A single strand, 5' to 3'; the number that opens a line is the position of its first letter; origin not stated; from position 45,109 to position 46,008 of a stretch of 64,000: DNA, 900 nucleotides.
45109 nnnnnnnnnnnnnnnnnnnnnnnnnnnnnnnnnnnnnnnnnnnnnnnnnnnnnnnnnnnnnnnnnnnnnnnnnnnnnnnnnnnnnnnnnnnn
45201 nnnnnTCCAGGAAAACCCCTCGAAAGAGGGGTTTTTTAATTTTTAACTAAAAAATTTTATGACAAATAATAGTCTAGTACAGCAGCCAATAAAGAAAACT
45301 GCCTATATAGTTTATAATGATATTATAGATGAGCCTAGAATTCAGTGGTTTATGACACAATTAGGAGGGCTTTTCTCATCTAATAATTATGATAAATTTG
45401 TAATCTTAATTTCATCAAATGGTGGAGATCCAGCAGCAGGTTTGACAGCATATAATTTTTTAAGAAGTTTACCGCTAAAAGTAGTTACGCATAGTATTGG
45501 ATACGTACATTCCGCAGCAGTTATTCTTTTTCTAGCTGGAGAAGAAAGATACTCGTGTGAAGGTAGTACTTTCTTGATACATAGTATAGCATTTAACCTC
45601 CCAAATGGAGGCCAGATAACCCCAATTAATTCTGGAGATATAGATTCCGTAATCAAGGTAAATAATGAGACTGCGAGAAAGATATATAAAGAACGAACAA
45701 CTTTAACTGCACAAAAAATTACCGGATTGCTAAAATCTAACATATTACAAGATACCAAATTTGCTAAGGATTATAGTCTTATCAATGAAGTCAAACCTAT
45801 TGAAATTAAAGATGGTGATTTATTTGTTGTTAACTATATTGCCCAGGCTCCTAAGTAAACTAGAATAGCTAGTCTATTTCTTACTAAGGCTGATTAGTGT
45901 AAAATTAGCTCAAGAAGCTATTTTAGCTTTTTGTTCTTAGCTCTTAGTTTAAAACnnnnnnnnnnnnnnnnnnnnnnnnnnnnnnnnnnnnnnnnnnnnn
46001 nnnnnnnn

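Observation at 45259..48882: Divergent ClpP-like peptidase paired with a membrane-anchored ClpA/C-type unfoldase downstream of groESL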

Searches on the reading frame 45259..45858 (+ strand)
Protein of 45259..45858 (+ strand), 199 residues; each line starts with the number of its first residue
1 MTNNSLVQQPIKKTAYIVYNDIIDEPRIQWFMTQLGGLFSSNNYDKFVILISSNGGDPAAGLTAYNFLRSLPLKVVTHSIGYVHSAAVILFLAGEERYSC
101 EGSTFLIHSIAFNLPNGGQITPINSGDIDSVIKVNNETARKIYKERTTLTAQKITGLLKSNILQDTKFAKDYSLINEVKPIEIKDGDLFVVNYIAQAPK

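Call 3: search_protein_families(library=pfam, proteins=[window:45259-45858:+], max_evalue=0.01)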
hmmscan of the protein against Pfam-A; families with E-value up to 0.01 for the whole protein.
window:45259-45858:+ (199 aa): 1 family
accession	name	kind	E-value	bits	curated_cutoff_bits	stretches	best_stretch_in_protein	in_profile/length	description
PF00574.28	CLP_protease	-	5.9e-17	62.6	20.2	1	10-178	12-178/182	Clp protease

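Call 4: search_protein_families(library=ncbifam, proteins=[window:45259-45858:+], max_evalue=0.01)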
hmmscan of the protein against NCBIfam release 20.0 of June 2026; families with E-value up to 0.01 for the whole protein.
window:45259-45858:+ (199 aa): 9 families
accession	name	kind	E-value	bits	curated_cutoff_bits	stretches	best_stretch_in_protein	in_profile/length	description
NF009205.0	PRK12553.1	subfamily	2.9e-14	53.1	228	1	16-178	39-201/211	ATP-dependent Clp protease proteolytic subunit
NF011089.0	PRK14512.1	equivalog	2.1e-11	43.9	251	1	10-178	24-190/200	ATP-dependent Clp protease proteolytic subunit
NF045542.1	Clp_rel_HeadMat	equivalog_domain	1.1e-10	41.7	120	1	43-177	33-164/165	head maturation protease, ClpP-related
NF001368.0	PRK00277.1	subfamily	3.9e-10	39.9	249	1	22-178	40-194/203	ATP-dependent Clp protease proteolytic subunit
NF045540.1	scaf_prot_MCP1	exception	5e-09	35.4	475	1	43-179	29-161/652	ClpP-like prohead protease/major capsid protein fusion protein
NF011090.0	PRK14513.1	equivalog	4.4e-07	29.9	347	1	30-178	43-189/201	ATP-dependent Clp protease proteolytic subunit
TIGR00493.1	clpP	equivalog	2e-06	27.7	308.6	1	17-178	30-189/192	ATP-dependent Clp endopeptidase proteolytic subunit ClpP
NF011091.0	PRK14514.1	equivalog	3.5e-05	23.5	361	1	23-178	63-216/221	ATP-dependent Clp endopeptidase proteolytic subunit ClpP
NF009203.0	PRK12551.1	equivalog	0.0091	15.7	359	0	44-178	55-187/196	ATP-dependent Clp protease proteolytic subunit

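Call 11: search_solved_structures(query=window:45259-45858:+, show_alignments=4, max_evalue=0.01)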
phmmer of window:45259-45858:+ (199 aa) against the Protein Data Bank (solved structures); distinct sequences matched with E-value up to 0.01: 62 (the best 60 are shown).
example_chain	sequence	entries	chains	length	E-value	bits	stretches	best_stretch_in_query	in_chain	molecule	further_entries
9uxt_A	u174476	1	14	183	2.6e-12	50.4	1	47-114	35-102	Clp protease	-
4jcq_A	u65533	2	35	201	1.8e-10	44.3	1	4-186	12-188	ATP-dependent Clp protease proteolytic subunit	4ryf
6sfx_A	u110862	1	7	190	5.5e-10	42.8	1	4-186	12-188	ATP-dependent Clp protease proteolytic subunit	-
4jcr_A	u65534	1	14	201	8.7e-10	42.1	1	4-186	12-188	ATP-dependent Clp protease proteolytic subunit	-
9ndj_P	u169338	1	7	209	3.7e-07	33.5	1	22-178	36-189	ATP-dependent Clp protease proteolytic subunit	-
7m1l_A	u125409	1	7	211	4e-07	33.5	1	22-178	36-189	ATP-dependent Clp protease proteolytic subunit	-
9irp_A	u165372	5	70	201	3.3e-06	30.5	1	15-184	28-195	ATP-dependent Clp protease proteolytic subunit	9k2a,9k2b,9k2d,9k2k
6l3x_A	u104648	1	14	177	3.6e-06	30.3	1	15-182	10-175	ATP-dependent Clp protease proteolytic subunit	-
3qwd_A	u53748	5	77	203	3.8e-06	30.2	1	15-183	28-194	ATP-dependent Clp protease proteolytic subunit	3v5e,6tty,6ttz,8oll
4emm_V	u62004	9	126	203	4.1e-06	30.2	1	15-182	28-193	ATP-dependent Clp protease proteolytic subunit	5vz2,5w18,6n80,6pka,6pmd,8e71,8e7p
5c90_A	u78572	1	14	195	4.6e-06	30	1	15-182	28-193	ATP-dependent Clp protease proteolytic subunit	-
4mxi_A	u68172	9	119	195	4.6e-06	30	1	15-182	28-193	ATP-dependent Clp protease proteolytic subunit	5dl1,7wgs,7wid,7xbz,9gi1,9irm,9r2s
6dkf_B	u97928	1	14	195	4.6e-06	30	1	15-182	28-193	ATP-dependent Clp protease proteolytic subunit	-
8r03_A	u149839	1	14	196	4.6e-06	30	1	15-182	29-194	ATP-dependent Clp protease proteolytic subunit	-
9jop_H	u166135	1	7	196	4.7e-06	30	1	15-182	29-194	ATP-dependent Clp protease proteolytic subunit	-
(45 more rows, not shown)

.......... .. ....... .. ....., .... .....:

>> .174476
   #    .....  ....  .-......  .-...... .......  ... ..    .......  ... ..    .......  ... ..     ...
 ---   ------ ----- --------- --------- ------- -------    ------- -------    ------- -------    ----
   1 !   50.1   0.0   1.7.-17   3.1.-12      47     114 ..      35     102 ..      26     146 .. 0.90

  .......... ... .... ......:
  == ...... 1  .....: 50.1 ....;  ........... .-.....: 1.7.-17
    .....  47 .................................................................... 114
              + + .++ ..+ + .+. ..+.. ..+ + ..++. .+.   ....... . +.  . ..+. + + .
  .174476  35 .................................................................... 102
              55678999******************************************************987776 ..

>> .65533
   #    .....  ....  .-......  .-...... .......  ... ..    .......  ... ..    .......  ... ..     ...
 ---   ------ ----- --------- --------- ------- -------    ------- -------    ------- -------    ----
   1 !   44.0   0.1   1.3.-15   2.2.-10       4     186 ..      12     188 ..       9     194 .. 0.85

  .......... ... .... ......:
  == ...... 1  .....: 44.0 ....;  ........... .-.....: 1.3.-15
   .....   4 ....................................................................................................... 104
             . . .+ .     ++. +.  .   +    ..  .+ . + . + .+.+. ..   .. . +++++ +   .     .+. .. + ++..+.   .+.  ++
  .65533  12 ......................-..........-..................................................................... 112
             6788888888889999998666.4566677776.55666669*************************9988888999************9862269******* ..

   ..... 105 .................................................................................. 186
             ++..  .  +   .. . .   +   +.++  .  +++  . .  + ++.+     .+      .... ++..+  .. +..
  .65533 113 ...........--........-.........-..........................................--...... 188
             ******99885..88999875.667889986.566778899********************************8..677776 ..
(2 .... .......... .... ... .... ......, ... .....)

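Call 12: find_homologous_proteins(query=window:45259-45858:+, max_evalue=0.001)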
Query window:45259-45858:+ (199 aa): 9 proteins with E <= 0.001 among 108 candidates.
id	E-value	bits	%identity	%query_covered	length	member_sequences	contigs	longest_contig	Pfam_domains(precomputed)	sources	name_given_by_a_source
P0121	6.6e-126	435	100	100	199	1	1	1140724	PF00574.29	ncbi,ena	-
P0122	8.9e-21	93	38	72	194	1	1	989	PF00574.29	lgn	-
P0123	8.7e-20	89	27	86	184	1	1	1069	PF00574.29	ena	-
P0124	2.0e-19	88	30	87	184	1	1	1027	PF00574.29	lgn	-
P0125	2.1e-18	85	31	69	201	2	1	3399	PF00574.29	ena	-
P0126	4.7e-18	84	26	87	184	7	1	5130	PF00574.29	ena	-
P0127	5.4e-18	84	31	69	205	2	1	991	PF00574.29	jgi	-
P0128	3.3e-11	62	31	72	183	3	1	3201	PF00574.29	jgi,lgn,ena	-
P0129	2.7e-9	55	31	69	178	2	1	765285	PF00574.29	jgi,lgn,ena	-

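Call 36: search_protein_families(library=phrogs, proteins=[window:45259-45858:+], max_evalue=0.01)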
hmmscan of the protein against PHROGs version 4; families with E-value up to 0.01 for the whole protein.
window:45259-45858:+ (199 aa): 9 families
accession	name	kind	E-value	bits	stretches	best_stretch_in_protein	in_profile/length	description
phrog_94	-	head and packaging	3.5e-16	60.8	1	16-161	83-232/622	head maturation protease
phrog_1684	-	head and packaging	3.8e-14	53.8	1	41-162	69-186/284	head maturation protease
phrog_5410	-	other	1.7e-09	38.3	1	9-111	22-122/323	ATP-dependent protease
phrog_33547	-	unknown function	5.3e-08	33.2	1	44-180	29-160/357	-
phrog_1827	-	other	1.5e-07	31.9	1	5-144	15-149/202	ATP-dependent protease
phrog_2976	-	head and packaging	2.4e-06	28.5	1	42-161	50-164/394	head maturation protease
phrog_133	-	head and packaging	3.7e-05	23.6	1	47-178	51-178/668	head maturation protease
phrog_26024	-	other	0.00029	21.3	1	18-112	42-130/202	protease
phrog_53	-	head and packaging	0.0033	17.6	1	34-126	107-209/583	head maturation protease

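Call 37: search_protein_families(library=padloc, proteins=[window:45259-45858:+], max_evalue=0.01)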
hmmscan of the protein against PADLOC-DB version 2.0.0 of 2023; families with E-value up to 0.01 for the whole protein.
window:45259-45858:+ (199 aa): 0 families

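Call 39: find_encoding_contigs(protein=P0129, flank=5000, max_places=2)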
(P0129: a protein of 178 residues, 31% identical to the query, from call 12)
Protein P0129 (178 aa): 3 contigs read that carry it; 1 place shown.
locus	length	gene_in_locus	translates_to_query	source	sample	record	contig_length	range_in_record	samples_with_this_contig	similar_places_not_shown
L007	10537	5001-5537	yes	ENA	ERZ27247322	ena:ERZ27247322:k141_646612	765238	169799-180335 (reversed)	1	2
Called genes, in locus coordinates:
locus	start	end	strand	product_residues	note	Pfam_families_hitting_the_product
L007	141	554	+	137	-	PF10463:Peptidase_U49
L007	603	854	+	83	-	-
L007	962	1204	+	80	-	-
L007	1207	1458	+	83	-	-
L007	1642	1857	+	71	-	-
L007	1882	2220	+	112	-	-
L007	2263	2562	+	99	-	-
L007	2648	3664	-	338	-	-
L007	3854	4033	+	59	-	-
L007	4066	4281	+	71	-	-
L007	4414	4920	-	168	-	-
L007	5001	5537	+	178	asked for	PF00574:CLP_protease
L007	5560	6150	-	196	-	PF00565:SNase (weak)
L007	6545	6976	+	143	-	-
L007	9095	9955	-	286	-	-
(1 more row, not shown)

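Call 40: find_encoding_contigs(protein=P0126, flank=5000, max_places=2)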
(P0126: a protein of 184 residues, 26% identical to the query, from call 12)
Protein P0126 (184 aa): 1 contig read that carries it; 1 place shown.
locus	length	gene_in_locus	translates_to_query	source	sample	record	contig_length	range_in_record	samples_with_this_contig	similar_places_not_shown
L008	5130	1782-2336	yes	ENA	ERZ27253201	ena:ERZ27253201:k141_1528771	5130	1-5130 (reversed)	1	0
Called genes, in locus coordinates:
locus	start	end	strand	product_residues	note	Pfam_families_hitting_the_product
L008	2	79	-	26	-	?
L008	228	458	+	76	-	-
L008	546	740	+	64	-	-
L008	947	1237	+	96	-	-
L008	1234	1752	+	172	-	PF15731:MqsA_antitoxin, PF01381:HTH_3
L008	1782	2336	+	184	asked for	PF00574:CLP_protease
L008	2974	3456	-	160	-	-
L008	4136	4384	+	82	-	-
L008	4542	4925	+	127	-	-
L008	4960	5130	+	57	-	?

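Call 96: search_dna_similar(query=window:45259-45858:+, collection=phages, mode=protein, max_evalue=0.001, max_rows=12)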
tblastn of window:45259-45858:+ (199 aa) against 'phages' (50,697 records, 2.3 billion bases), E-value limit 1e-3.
Records with a match: 40; places in all: 40; records where one place covers at least 80% of the query: 5.
Best place of each record, by identity: <60% 40.
By first word of the organism name: Escherichia 6; Erwinia 6; Listeria 4; Bacteriophage 4; Pectobacterium 3; uncultured 2; Paenibacillus 2; Erysipelothrix 2; Vibrio 2; Cronobacter 2; and 6 more.
By host as written in the record: - 6; Listeria monocytogenes 4; Pectobacterium carotovorum subsp. carotovorum 27 3; Erwinia amylovora 3; Erwinia amylovora SNUABM_01 3; Escherichia coli C 2; Paenibacillus glucanolyticus P073A 2; Erysipelothrix rhusiopathiae 2; and 11 more.
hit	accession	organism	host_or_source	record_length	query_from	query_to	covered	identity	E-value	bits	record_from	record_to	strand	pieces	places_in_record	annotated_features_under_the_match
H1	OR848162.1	Listeria phage LM 4-14-1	Listeria monocytogenes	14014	4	186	92%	28.5%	2e-6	53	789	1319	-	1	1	record has no annotation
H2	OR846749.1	Listeria phage LM 4-11-1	Listeria monocytogenes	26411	4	186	92%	28.5%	2e-6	53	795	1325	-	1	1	record has no annotation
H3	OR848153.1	Listeria phage LM 4-14-1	Listeria monocytogenes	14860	4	186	92%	28.0%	6e-6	52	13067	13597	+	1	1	record has no annotation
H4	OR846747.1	Listeria phage LM 4-11-1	Listeria monocytogenes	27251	4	186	92%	28.0%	6e-6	52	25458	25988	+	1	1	record has no annotation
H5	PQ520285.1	Enterococcus phage IME_EF3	-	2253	16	180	83%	25.0%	4e-4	46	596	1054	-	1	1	record has no annotation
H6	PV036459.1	phage IMGVR 517045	human feces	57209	31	161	66%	30.5%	2e-6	53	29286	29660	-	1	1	head maturation protease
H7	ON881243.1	Bacillus phage PK-3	Bacillus sp.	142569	42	192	76%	26.3%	3e-5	50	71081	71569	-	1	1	ATP-dependent Clp protease proteolytic subunit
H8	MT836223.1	Bacteriophage sp.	human fecal samples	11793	17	114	49%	40.4%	1e-10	65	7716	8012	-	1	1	record has no annotation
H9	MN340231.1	Escherichia phage phiv205-1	Escherichia coli APEC DE205B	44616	49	110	31%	58.1%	3e-12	70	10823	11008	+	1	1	head maturation protease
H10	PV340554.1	Escherichia phage PhiR12_5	Escherichia coli C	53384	49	112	32%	56.3%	3e-12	70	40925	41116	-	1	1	hypothetical protein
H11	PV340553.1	Escherichia phage PhiR12_4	Escherichia coli C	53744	49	112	32%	56.3%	3e-12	70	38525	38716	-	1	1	hypothetical protein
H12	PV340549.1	Escherichia phage PhiR12_1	Escherichia coli str. K-12 substr. ...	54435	49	112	32%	56.3%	3e-12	70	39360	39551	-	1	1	hypothetical protein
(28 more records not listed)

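Call 97: search_dna_similar(query=window:45259-45858:+, collection=plasmids, mode=protein, max_evalue=0.001, max_rows=12)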
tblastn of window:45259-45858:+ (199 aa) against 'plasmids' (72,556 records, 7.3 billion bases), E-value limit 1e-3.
Records with a match: 43; places in all: 43; records where one place covers at least 80% of the query: 6.
Best place of each record, by identity: <60% 43.
By first word of the organism name: Piscirickettsia 20; Pantoea 6; Salmonella 3; Rhizobium 3; Listeria 2; Enterobacter 2; Duffyella 2; Microvirga 2; Rahnella 1; Ilyobacter 1; and 1 more.
By predicted mobility (MOB-suite, as given by PLSDB): non-mobilizable 39; conjugative 4.
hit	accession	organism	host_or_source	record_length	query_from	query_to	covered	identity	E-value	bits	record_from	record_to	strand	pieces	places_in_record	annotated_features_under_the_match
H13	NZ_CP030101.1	Listeria monocytogenes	Environment,water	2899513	4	186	92%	28.5%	6e-6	53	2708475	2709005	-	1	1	none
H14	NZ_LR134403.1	Listeria monocytogenes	Homo sapiens,Vein blood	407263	4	186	92%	28.0%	2e-5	52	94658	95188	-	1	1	ATP-dependent Clp protease proteolytic subunit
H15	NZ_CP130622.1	Salmonella enterica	Chicken,Dragswab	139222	9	184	88%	26.1%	4e-6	54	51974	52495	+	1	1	ATP-dependent Clp protease proteolytic subunit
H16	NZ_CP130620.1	Salmonella enterica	Chicken,By products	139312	9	184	88%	26.1%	4e-6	54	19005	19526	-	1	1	ATP-dependent Clp protease proteolytic subunit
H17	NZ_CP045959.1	Salmonella enterica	Homo sapiens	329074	9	184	88%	26.1%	2e-5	52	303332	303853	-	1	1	ATP-dependent Clp protease proteolytic subunit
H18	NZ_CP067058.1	Rahnella aceris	-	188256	17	193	89%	24.3%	4e-7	57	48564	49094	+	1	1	ATP-dependent Clp protease proteolytic subunit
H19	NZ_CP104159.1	Rhizobium sp. CB3060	Leucaena leucocephala,cell culture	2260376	14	158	73%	29.2%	4e-9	62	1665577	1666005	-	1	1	record has no annotation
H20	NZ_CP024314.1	Rhizobium sp. NXC24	Phaseolus vulgaris,cell culture,plant ...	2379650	14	158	73%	29.2%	4e-9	62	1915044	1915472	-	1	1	record has no annotation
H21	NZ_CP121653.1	Rhizobium sp. CB3171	Calliandra calothyrsus,cell culture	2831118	14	158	73%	29.2%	5e-9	62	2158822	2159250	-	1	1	record has no annotation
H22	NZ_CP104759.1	Pantoea piersonii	Homo sapiens,Cell culture,Unstimulated ...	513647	23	160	69%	30.2%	3e-9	63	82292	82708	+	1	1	ATP-dependent Clp protease proteolytic subunit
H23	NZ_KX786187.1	Enterobacter cloacae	-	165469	15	160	73%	27.4%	2e-4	49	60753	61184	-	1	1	ATP-dependent Clp protease proteolytic subunit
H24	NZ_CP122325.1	Pantoea agglomerans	Beta vulgaris,whole organism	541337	3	153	76%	25.0%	4e-7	57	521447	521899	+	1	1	ATP-dependent Clp protease proteolytic subunit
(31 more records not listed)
